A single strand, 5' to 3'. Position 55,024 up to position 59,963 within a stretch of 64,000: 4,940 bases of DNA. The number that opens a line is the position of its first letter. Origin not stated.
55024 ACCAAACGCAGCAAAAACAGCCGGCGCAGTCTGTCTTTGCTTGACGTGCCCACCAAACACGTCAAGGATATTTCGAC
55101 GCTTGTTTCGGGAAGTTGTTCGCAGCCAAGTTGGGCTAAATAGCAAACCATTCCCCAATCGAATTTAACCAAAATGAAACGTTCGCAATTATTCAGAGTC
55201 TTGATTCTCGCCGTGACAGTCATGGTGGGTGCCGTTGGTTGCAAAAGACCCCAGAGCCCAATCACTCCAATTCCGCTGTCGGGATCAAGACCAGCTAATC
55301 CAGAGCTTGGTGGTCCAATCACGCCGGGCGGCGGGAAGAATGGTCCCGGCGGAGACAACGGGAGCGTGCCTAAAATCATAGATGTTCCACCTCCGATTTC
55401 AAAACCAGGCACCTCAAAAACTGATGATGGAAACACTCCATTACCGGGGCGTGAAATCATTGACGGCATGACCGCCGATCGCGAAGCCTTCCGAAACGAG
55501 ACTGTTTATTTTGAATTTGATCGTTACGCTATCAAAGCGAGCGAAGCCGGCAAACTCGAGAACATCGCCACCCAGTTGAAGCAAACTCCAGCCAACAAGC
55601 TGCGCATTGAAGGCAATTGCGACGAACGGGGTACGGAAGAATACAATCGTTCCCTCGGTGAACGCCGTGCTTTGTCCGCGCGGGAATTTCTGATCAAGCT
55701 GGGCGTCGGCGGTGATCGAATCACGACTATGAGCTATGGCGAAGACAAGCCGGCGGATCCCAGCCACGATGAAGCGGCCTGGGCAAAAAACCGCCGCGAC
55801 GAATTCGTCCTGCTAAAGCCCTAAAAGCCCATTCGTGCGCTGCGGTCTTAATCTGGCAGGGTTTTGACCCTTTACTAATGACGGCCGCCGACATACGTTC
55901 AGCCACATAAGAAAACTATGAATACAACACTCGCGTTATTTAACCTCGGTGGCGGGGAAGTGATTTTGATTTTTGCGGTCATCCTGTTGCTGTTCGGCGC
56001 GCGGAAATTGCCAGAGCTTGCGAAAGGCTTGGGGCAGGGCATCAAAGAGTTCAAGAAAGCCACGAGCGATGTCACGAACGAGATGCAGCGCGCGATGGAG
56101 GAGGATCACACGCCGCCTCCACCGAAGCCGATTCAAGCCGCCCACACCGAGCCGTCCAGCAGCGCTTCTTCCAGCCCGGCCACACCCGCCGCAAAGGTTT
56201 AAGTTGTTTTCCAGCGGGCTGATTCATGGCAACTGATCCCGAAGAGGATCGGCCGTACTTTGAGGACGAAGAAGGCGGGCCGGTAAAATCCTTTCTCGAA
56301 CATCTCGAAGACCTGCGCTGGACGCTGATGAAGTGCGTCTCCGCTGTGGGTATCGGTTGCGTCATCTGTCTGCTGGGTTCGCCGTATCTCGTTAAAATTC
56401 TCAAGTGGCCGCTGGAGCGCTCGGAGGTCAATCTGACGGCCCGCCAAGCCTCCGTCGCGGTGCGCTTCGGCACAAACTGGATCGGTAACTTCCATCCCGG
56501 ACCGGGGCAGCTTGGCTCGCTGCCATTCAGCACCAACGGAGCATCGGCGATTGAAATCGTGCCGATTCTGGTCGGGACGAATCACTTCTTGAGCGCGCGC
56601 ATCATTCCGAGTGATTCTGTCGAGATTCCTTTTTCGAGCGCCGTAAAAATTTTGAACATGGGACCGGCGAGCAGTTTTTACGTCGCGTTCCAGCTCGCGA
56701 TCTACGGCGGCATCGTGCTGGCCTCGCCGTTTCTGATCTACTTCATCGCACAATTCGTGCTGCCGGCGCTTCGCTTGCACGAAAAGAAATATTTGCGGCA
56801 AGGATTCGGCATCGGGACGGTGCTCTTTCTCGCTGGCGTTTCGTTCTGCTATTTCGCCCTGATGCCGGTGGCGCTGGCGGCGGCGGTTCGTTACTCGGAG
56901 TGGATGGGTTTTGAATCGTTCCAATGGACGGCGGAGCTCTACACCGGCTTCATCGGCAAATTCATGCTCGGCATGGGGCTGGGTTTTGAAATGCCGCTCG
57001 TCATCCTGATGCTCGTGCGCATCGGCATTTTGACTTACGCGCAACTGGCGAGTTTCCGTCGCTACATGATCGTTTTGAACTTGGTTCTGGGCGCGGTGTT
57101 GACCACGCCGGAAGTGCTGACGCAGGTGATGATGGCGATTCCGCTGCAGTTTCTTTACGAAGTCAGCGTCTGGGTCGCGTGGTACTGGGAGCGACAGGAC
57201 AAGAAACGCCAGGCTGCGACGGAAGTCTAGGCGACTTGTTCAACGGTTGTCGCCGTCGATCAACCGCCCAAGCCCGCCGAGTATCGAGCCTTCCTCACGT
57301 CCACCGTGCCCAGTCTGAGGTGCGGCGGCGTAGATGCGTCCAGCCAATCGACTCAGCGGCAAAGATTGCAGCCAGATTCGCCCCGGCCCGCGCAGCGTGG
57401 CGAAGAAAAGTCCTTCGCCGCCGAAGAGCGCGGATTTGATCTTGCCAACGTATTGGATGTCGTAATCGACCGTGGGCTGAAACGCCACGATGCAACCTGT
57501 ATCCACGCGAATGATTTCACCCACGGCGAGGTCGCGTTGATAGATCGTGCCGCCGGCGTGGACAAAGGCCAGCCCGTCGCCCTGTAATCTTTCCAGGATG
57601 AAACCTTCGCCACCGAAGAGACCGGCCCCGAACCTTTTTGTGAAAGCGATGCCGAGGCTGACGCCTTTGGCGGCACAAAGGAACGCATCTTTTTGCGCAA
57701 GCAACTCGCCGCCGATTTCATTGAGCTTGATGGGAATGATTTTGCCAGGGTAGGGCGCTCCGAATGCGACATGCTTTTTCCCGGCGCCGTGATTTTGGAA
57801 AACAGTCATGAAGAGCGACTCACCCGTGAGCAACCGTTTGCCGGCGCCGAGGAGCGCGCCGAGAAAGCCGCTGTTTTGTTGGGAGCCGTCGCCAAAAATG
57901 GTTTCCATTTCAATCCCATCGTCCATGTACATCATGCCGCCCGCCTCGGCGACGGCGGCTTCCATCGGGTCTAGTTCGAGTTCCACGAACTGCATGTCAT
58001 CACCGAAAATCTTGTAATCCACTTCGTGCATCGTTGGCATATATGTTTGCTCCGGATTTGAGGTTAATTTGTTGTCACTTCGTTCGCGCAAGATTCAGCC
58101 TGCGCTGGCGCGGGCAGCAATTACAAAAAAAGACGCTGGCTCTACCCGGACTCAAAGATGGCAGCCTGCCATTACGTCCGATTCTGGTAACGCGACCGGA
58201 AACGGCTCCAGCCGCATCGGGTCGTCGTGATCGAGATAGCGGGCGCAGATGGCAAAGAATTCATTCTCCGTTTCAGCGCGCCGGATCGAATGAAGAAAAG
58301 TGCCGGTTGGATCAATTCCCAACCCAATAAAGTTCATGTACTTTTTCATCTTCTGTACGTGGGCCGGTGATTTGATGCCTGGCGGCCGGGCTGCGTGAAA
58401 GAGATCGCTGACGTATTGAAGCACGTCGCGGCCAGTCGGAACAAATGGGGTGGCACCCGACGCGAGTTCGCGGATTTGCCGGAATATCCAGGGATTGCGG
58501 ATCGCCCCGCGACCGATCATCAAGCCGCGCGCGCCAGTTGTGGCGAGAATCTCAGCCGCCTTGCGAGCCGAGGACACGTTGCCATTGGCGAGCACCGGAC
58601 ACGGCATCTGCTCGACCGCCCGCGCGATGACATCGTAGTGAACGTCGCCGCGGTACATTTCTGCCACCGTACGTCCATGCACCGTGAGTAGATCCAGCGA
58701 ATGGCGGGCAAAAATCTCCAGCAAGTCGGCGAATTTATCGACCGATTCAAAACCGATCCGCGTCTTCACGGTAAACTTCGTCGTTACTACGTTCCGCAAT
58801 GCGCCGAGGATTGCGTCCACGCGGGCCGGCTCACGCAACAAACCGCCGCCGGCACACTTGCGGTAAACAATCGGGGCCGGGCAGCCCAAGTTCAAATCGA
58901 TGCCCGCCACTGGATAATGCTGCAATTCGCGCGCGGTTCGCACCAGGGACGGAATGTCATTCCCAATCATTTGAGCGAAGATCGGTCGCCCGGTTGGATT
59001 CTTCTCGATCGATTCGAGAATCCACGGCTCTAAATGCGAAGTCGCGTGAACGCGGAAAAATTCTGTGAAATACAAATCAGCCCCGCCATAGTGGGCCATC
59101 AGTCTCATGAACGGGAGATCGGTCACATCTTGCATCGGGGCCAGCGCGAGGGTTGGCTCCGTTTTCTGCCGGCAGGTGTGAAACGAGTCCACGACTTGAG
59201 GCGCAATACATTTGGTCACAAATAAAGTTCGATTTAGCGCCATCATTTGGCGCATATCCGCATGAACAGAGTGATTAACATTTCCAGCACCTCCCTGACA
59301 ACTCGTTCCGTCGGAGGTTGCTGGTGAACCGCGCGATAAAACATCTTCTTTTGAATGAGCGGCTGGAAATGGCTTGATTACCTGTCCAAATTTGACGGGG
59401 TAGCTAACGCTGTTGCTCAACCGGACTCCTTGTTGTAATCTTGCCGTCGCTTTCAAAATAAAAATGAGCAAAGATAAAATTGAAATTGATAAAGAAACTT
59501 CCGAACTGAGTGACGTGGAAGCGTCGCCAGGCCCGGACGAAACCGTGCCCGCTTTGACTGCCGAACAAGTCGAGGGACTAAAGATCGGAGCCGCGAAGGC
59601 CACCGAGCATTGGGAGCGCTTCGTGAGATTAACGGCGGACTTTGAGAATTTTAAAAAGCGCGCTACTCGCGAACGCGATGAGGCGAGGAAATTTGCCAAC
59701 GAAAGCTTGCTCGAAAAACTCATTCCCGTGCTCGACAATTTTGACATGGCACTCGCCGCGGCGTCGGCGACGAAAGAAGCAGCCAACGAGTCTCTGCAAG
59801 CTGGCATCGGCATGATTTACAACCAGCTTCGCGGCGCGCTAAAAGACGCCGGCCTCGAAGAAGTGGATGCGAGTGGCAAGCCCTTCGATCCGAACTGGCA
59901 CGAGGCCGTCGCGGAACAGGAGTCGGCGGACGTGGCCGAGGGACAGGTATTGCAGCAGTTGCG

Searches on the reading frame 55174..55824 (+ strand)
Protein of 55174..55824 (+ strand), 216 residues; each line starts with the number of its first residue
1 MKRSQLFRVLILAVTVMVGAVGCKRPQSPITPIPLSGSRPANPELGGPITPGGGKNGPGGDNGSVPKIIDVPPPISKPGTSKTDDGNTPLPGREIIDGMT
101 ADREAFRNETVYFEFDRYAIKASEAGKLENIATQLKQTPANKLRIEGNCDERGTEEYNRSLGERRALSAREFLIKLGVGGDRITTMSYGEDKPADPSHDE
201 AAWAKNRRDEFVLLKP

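Call 17: search_protein_families(library=pfam, proteins=[window:55174-55824:+], max_evalue=0.001)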
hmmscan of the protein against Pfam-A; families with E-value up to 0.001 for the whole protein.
window:55174-55824:+ (216 aa): 1 family
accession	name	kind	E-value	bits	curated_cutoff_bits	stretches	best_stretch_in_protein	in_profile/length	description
PF00691.25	OmpA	-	2e-19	70.2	27.2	1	112-207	1-98/98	OmpA family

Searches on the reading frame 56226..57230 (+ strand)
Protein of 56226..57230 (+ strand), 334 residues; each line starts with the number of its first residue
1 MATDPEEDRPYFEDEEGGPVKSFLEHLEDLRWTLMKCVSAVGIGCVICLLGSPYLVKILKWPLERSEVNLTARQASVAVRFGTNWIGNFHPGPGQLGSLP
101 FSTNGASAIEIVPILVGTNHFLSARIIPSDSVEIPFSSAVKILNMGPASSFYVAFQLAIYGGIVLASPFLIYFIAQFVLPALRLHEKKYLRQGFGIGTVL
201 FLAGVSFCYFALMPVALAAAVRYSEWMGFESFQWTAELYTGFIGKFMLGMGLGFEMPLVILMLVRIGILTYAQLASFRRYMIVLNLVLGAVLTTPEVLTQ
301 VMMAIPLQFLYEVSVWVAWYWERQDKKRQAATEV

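Call 17: search_protein_families(library=pfam, proteins=[window:56226-57230:+], max_evalue=0.001)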
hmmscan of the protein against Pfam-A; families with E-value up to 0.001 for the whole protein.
window:56226-57230:+ (334 aa): 1 family
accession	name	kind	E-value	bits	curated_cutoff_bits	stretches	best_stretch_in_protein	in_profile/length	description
PF00902.23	TatC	-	4.4e-53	180.6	25.1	1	25-306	1-208/208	Sec-independent protein translocase protein (TatC)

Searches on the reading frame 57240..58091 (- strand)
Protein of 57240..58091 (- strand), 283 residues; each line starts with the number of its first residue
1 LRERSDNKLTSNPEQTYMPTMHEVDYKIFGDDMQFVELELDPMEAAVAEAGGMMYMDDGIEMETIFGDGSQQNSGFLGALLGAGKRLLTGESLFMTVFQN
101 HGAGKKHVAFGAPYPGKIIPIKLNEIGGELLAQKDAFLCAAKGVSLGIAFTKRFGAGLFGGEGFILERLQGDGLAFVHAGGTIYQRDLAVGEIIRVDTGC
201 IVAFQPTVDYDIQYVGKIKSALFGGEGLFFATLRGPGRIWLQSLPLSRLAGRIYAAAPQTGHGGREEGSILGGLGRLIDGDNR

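Call 17: search_protein_families(library=pfam, proteins=[window:57240-58091:-], max_evalue=0.001)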
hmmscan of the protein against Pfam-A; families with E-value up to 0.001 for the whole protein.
window:57240-58091:- (283 aa): 1 family
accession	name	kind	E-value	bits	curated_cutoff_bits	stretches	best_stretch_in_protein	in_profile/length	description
PF01987.23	AIM24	-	4.8e-72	242.4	25.7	1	26-244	1-205/205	Mitochondrial biogenesis AIM24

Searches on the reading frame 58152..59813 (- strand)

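Call 77: search_protein_families(library=pfam, proteins=[window:58152-59813:-], max_evalue=0.001)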
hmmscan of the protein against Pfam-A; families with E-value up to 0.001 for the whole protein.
window:58152-59813:- (553 aa): 1 family
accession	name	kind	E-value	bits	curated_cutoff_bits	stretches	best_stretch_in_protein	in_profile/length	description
PF01207.24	Dus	-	4.2e-53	180.9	20.4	1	224-454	2-234/311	Dihydrouridine synthase (Dus)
